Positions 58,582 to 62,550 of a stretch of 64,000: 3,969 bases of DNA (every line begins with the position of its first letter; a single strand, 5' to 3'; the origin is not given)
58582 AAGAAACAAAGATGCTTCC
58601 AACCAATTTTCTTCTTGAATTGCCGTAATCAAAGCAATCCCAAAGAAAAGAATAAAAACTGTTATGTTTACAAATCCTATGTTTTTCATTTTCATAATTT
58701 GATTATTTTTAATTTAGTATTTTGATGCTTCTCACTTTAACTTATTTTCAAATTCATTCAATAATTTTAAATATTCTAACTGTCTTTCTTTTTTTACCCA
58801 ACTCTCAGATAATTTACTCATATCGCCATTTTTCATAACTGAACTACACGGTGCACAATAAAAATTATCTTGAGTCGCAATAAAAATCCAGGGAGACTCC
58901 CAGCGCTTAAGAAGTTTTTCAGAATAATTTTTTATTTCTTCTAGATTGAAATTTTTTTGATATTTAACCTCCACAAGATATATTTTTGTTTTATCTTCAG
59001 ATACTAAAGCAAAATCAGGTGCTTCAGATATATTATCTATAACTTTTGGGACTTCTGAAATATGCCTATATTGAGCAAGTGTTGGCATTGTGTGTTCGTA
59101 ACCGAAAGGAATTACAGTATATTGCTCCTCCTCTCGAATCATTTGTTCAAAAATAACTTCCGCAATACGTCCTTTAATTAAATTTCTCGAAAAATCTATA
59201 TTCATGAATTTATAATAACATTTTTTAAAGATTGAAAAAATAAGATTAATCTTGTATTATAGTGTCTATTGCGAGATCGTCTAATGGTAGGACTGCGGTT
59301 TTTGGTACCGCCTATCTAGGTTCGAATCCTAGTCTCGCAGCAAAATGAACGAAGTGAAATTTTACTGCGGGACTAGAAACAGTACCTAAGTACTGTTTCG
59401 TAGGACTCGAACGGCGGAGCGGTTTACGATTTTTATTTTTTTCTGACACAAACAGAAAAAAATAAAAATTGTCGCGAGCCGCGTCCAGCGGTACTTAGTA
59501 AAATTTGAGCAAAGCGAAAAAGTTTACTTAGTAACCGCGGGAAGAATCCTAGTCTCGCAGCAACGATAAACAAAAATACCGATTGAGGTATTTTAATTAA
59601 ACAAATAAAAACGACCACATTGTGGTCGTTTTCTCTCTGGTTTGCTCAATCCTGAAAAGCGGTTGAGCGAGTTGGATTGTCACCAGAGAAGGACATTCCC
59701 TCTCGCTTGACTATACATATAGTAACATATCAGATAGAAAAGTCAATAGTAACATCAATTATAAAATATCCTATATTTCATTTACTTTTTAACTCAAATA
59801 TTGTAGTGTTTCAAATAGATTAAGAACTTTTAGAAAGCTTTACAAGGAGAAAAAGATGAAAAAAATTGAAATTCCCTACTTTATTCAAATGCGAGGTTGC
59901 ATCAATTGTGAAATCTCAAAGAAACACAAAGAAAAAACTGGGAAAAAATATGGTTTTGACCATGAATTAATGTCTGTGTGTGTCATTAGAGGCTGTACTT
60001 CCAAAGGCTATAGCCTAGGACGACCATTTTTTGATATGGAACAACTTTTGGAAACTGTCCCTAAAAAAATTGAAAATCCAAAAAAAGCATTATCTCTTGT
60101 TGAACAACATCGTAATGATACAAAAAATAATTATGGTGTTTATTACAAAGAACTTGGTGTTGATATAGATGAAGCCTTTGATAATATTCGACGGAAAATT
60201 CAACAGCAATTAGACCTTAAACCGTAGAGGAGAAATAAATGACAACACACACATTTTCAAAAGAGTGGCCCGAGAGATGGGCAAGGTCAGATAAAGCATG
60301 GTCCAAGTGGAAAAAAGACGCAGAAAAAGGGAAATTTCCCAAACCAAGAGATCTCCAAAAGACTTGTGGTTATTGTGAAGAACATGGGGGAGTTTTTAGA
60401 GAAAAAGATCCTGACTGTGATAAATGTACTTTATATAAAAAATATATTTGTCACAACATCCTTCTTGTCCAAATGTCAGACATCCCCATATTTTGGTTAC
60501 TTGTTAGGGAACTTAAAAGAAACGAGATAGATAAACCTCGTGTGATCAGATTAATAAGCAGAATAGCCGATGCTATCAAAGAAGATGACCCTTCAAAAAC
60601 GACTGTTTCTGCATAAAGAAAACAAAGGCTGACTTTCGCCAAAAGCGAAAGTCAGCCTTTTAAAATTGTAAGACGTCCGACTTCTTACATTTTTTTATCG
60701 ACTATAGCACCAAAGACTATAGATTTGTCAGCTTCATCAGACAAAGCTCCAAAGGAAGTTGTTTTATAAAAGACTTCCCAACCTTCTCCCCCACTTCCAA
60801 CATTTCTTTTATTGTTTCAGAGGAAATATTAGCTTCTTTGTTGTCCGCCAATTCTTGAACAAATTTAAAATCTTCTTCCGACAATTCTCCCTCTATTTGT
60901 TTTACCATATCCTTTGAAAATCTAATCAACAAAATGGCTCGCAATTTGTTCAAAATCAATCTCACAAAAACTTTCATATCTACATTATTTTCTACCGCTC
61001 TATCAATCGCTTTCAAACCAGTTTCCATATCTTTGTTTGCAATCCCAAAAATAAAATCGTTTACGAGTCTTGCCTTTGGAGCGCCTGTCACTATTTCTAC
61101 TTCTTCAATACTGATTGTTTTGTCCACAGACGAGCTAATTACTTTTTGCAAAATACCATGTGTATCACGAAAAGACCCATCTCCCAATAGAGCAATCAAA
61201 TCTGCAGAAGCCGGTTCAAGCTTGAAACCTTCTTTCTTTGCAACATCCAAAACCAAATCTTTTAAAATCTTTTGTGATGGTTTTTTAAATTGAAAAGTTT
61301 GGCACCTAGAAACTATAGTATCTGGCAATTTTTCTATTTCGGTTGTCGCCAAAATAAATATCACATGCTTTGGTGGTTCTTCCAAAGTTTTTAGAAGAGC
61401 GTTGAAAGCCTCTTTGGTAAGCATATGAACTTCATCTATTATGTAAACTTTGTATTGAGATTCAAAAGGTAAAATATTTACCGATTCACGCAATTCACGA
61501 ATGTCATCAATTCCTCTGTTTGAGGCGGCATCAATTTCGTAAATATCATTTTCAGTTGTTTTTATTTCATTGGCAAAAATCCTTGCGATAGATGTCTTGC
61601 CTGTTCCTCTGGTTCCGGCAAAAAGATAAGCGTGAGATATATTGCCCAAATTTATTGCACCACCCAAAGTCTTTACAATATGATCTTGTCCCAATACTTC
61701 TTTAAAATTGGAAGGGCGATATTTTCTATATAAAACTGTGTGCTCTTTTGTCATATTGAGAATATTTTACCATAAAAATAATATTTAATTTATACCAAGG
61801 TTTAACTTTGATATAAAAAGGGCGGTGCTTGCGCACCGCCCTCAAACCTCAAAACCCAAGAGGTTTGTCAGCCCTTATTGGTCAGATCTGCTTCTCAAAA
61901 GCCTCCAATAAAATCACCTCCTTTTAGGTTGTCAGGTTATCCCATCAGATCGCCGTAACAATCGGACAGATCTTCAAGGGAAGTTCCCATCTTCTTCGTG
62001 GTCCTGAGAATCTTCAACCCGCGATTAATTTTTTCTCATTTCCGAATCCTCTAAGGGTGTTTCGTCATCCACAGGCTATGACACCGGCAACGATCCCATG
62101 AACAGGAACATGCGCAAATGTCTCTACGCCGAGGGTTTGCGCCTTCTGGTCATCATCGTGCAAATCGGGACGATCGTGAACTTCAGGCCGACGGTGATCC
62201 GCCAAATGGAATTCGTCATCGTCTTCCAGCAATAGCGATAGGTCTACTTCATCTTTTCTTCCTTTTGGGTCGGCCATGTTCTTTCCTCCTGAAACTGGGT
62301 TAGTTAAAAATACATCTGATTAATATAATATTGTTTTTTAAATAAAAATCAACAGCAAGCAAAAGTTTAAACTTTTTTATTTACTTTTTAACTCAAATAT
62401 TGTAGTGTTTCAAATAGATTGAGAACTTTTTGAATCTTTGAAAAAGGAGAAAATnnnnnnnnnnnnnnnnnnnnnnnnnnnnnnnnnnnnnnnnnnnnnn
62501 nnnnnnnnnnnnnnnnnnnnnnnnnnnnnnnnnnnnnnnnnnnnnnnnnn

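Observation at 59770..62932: Duplicated leader, Cys-rich gene and twin-terminator module on both sides of dnaX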

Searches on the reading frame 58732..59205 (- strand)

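Call 11: search_protein_families(library=pfam, proteins=[window:58732-59205:-], max_evalue=1)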
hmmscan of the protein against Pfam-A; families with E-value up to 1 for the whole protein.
window:58732-59205:- (157 aa): 1 family
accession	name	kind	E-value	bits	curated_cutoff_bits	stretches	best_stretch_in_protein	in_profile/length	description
PF08722.17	Tn7_TnsA-like_N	-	0.076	14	26.5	1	60-98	26-66/85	TnsA-like endonuclease N terminal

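Call 40: search_protein_families(library=ncbifam, proteins=[window:58732-59205:-], max_evalue=1)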
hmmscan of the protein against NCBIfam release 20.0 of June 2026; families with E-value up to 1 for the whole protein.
window:58732-59205:- (157 aa): 0 families

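Call 64: search_protein_families(library=padloc, proteins=[window:58732-59205:-], max_evalue=1)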
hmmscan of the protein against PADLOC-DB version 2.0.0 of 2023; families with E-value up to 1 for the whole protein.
window:58732-59205:- (157 aa): 0 families

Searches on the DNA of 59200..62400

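Call 83: search_rna_families(source=window, start=59200, end=62400, threshold=evalue, max_evalue=1)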
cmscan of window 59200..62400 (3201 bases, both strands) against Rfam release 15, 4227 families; matches with E-value up to 1: 5.
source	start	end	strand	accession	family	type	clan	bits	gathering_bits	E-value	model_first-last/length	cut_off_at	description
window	59270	59340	+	RF00005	tRNA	Gene; tRNA;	CL00001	58.7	29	2e-11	1-71/71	no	tRNA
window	59407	59490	-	RF03323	mir-3613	Gene; miRNA;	-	24.6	91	0.045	1-86/86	no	mir-3613 microRNA precursor family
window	59417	59482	-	RF03566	mir-4875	Gene; miRNA;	-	24.6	90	0.074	1-73/73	no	mir-4875 microRNA precursor family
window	59419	59484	+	RF03566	mir-4875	Gene; miRNA;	-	23.3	90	0.18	1-73/73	no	mir-4875 microRNA precursor family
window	59357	59517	+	RF02577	tsr24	Gene; sRNA;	-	22.2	50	0.043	1-238/238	no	S. aureus tsr24 small RNA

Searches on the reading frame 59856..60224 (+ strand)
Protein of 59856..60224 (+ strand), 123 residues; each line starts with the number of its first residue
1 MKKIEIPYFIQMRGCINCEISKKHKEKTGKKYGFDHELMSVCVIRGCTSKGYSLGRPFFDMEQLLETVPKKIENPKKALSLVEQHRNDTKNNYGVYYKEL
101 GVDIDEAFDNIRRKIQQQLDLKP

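Call 11: search_protein_families(library=pfam, proteins=[window:59856-60224:+], max_evalue=1)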
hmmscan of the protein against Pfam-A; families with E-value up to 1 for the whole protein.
window:59856-60224:+ (123 aa): 2 families
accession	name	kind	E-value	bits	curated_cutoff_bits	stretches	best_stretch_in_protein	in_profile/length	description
PF19086.5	Terpene_syn_C_2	-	0.023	14.9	23.7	1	82-118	160-196/199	Terpene synthase family 2, C-terminal metal binding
PF25238.1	OGFOD2-like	-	0.057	13.9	31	1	79-116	75-110/123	OGFOD2-like domain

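Call 40: search_protein_families(library=ncbifam, proteins=[window:59856-60224:+], max_evalue=1)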
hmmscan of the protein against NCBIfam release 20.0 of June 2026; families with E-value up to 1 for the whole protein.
window:59856-60224:+ (123 aa): 1 family
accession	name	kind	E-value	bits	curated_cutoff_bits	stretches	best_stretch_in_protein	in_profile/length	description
NF052319.1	FEKKY_dom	domain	0.016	15.3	26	1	82-108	20-47/80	FEKKY domain-containing protein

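Call 63: find_homologous_proteins(query=window:59856-60224:+, max_evalue=0.01)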
Query window:59856-60224:+ (123 aa): 1 proteins with E <= 0.01 among 4 candidates.
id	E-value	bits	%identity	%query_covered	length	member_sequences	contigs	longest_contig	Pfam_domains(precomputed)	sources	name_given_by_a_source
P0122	1.1e-71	256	91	100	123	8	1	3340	-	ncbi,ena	-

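Call 64: search_protein_families(library=padloc, proteins=[window:59856-60224:+], max_evalue=1)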
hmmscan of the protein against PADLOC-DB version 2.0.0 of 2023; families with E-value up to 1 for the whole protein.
window:59856-60224:+ (123 aa): 0 families
